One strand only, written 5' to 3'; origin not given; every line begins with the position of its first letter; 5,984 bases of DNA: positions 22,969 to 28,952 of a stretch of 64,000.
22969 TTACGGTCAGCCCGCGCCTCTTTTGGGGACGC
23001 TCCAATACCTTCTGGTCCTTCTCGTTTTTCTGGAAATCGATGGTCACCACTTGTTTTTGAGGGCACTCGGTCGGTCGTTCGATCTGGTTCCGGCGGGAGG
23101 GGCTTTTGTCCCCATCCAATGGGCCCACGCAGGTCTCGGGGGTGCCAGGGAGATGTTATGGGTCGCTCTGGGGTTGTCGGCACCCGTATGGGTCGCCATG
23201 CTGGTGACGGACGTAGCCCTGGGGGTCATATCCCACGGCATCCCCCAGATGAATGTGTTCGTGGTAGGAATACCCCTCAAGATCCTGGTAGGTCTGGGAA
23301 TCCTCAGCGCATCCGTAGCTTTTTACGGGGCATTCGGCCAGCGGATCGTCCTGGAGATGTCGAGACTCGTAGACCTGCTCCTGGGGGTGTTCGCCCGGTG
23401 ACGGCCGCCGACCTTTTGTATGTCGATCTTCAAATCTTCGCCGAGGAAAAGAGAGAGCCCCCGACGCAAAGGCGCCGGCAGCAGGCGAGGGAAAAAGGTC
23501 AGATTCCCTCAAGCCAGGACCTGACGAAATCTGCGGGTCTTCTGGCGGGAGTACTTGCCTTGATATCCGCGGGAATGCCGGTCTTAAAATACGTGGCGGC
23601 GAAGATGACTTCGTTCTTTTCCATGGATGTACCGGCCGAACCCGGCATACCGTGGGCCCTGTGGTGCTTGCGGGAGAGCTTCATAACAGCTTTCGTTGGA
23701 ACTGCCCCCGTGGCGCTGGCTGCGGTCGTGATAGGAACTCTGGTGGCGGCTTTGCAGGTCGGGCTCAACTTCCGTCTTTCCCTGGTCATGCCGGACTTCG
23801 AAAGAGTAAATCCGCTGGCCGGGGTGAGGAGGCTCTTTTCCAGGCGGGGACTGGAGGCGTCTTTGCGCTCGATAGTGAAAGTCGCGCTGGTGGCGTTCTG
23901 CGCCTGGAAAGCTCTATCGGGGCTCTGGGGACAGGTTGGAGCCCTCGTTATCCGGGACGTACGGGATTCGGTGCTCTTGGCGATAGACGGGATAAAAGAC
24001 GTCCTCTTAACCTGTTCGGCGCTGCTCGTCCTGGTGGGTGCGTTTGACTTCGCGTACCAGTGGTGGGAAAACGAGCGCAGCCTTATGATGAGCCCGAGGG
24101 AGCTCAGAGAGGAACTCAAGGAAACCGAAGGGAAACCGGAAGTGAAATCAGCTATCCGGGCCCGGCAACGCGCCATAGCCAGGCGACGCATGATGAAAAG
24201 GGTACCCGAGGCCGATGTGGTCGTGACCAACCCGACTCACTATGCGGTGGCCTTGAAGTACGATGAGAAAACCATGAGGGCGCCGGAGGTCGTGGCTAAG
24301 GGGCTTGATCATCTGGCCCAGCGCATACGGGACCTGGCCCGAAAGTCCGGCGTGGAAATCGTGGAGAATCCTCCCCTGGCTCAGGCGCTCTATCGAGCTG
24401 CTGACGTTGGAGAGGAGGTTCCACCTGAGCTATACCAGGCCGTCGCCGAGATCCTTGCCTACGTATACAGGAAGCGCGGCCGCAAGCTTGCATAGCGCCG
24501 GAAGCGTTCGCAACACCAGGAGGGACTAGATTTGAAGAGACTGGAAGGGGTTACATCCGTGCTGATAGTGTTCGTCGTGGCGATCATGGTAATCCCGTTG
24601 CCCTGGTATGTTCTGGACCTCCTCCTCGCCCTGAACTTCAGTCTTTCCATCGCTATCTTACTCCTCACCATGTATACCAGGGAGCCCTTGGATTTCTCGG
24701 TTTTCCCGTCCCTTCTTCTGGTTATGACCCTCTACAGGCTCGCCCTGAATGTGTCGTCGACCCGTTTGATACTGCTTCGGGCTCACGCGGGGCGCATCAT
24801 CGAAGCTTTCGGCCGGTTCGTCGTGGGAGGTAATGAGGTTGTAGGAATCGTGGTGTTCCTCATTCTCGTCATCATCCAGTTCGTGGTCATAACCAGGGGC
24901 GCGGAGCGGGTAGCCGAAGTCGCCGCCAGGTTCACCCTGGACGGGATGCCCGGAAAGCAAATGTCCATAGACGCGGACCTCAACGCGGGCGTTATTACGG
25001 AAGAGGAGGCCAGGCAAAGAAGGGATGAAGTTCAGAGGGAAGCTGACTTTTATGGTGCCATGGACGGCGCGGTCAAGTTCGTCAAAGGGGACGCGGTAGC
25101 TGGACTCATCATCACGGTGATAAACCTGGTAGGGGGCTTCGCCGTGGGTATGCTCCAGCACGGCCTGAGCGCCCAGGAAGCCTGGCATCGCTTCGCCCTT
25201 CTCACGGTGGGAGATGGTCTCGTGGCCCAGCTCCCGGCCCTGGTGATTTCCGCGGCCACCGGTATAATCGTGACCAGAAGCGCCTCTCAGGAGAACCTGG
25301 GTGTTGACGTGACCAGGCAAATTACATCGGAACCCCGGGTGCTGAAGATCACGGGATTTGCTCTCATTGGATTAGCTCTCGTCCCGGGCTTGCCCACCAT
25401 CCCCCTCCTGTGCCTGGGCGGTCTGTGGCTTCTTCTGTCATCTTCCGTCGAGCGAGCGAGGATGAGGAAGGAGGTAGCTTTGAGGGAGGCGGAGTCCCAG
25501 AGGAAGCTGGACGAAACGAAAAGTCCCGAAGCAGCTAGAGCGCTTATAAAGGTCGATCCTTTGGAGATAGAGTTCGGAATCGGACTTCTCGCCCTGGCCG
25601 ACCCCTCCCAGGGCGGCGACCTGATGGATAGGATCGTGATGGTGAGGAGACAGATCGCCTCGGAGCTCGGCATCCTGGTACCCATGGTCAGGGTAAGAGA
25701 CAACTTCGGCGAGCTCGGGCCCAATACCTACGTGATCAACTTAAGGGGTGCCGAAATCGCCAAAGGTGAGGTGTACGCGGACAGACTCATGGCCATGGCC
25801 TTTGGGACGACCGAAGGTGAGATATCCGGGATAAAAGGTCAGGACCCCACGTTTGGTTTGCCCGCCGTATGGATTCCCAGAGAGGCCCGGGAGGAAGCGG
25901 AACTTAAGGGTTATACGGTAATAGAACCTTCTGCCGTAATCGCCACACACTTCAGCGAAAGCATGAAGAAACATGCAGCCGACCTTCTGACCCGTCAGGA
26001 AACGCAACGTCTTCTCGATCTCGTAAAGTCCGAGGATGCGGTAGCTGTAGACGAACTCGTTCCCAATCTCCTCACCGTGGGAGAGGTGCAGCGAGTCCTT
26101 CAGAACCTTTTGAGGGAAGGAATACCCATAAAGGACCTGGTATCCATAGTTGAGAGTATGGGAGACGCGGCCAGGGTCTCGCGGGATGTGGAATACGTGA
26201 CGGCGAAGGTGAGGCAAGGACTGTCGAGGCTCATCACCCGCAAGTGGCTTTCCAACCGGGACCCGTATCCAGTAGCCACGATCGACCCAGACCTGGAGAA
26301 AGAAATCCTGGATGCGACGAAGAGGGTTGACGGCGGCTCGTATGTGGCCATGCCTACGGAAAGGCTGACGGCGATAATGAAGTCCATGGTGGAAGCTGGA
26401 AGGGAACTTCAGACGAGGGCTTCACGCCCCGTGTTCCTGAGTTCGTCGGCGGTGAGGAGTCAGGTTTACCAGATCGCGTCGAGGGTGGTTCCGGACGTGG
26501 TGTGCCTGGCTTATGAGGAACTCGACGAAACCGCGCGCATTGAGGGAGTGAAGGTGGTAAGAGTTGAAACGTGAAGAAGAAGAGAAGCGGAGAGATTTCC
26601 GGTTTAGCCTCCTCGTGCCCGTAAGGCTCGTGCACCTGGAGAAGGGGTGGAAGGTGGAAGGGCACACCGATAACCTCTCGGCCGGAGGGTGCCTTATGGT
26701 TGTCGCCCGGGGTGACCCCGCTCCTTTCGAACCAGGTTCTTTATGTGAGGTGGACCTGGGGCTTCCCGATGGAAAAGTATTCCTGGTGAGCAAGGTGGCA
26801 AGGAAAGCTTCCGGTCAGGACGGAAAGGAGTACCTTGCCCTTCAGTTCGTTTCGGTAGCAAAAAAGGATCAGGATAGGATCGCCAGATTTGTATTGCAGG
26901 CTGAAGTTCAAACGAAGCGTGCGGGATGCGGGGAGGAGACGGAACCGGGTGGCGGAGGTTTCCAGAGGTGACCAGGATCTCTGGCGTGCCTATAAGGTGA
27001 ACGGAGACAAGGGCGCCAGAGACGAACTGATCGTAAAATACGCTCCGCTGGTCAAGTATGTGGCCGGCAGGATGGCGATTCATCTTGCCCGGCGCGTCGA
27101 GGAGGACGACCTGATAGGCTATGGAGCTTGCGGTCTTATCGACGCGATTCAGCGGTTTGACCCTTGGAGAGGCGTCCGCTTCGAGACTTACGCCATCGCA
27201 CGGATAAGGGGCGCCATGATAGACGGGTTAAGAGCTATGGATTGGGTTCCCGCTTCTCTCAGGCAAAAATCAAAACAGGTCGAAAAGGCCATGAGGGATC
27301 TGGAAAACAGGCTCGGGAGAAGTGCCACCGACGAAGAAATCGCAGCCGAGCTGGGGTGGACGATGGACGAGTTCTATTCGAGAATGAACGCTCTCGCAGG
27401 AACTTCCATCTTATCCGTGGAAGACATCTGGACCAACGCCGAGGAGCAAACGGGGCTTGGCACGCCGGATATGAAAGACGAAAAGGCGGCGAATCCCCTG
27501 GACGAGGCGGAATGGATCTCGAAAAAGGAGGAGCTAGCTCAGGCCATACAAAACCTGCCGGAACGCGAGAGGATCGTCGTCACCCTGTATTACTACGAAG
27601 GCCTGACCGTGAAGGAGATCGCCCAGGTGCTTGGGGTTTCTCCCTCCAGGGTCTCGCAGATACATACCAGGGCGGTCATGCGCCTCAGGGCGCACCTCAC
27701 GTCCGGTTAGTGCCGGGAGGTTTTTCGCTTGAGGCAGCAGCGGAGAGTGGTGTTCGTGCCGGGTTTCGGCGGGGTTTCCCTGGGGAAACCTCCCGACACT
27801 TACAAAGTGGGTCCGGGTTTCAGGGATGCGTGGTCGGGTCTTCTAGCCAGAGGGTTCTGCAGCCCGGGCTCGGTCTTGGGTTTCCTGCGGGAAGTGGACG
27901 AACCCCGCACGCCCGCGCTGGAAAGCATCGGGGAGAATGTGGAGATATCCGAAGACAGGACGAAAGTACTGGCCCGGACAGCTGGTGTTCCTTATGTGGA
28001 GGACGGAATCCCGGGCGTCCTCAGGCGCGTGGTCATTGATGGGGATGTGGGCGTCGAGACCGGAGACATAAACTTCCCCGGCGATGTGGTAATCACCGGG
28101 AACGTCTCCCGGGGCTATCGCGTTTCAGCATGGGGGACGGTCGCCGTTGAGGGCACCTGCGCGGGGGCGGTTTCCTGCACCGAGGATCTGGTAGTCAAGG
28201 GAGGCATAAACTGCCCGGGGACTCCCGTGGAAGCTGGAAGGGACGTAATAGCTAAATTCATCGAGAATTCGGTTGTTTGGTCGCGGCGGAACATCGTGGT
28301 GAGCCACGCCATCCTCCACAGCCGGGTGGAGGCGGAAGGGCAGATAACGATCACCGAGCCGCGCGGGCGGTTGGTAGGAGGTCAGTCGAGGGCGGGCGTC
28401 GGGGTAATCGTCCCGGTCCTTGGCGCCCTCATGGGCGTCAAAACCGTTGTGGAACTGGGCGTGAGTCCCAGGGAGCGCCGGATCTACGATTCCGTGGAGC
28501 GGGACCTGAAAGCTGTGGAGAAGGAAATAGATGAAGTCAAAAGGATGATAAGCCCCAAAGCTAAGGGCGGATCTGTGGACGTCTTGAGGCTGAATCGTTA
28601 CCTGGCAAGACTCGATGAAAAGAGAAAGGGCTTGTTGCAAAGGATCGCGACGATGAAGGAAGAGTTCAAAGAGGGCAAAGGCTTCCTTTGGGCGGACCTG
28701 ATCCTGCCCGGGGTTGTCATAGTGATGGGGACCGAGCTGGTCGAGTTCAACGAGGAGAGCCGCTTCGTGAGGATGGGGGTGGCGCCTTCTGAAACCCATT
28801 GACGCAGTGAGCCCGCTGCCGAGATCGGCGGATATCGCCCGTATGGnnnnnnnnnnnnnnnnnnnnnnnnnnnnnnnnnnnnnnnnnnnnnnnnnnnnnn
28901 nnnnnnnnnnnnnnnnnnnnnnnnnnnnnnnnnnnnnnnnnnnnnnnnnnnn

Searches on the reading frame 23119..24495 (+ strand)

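Call 37: search_protein_families(library=pfam, proteins=[window:23119-24495:+], max_evalue=0.00001)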
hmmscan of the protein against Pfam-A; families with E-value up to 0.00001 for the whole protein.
window:23119-24495:+ (458 aa): 1 family
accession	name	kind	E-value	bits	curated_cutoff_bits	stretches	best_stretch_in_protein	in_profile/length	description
PF01312.24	Bac_export_2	-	2.8e-114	382.3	24.4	1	109-449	1-335/335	FlhB HrpN YscU SpaS Family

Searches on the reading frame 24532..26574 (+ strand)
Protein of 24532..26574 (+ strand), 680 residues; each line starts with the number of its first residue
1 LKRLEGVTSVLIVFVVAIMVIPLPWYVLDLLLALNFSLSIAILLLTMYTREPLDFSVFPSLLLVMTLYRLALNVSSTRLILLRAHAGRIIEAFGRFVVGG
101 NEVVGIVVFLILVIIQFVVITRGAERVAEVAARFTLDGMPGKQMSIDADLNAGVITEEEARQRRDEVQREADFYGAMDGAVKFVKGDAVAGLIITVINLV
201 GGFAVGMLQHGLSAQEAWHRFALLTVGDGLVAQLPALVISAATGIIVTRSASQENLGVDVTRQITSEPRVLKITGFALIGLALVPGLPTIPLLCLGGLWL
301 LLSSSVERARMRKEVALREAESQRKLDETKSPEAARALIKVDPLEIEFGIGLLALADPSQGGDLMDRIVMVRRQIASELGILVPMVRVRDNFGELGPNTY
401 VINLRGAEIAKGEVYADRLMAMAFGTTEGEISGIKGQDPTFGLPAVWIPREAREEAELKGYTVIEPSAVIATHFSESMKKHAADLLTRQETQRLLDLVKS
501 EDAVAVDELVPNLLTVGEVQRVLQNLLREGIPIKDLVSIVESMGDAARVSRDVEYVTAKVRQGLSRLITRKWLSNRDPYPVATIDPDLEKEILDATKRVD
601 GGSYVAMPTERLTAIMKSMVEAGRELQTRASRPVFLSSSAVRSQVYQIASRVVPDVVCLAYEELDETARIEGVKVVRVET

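Call 37: search_protein_families(library=pfam, proteins=[window:24532-26574:+], max_evalue=0.00001)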
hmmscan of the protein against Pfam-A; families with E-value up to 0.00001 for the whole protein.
window:24532-26574:+ (680 aa): 1 family
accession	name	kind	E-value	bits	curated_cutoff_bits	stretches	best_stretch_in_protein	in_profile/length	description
PF00771.25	FHIPEP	-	2.2e-256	853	29.1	1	15-667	1-655/657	FHIPEP family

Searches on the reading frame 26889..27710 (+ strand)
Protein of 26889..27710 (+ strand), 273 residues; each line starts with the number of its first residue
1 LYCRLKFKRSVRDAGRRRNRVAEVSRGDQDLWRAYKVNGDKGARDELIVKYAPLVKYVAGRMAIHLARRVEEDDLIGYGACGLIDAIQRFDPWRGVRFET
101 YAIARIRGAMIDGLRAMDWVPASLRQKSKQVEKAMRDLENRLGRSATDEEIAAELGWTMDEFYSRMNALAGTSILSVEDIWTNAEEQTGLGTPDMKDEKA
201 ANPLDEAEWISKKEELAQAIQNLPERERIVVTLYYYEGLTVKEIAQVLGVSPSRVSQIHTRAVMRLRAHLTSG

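Call 24: search_protein_families(library=pfam, proteins=[window:26889-27710:+], max_evalue=0.00001)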
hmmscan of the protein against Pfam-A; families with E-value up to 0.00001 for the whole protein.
window:26889-27710:+ (273 aa): 6 families
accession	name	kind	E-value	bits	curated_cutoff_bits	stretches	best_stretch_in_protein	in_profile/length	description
PF04545.22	Sigma70_r4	-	9.6e-21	73.5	24.1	1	219-268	1-50/50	Sigma-70, region 4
PF08281.18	Sigma70_r4_2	-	2.2e-16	59.6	25.7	1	214-266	2-54/54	Sigma-70, region 4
PF04542.20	Sigma70_r2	-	3.8e-15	55.9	24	1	47-119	1-70/71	Sigma-70 region 2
PF04539.22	Sigma70_r3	-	6e-12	45.9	25.3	1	128-178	3-53/78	Sigma-70 region 3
PF13384.12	HTH_23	-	4.9e-08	33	24.6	1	225-261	4-40/50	Homeodomain-like domain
PF07638.17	Sigma70_ECF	-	4.5e-06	27.1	21.1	0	203-257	116-170/185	ECF sigma factor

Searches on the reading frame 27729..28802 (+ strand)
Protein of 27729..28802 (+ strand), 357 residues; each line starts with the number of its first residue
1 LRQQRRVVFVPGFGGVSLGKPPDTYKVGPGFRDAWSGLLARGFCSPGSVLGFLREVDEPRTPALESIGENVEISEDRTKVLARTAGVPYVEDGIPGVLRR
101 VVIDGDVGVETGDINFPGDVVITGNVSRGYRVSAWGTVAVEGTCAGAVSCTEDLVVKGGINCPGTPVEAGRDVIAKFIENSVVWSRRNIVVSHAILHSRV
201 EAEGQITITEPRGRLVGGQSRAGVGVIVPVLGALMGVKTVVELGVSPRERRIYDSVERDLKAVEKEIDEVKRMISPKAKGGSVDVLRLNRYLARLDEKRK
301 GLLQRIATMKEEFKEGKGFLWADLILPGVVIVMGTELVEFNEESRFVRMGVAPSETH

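Call 24: search_protein_families(library=pfam, proteins=[window:27729-28802:+], max_evalue=0.00001)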
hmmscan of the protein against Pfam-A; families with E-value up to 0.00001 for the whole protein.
window:27729-28802:+ (357 aa): 1 family
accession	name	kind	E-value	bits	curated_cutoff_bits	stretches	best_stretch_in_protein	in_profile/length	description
PF03961.19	FapA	-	5.1e-45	154.6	31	1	102-345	4-261/272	Flagellar Assembly Protein A beta solenoid domain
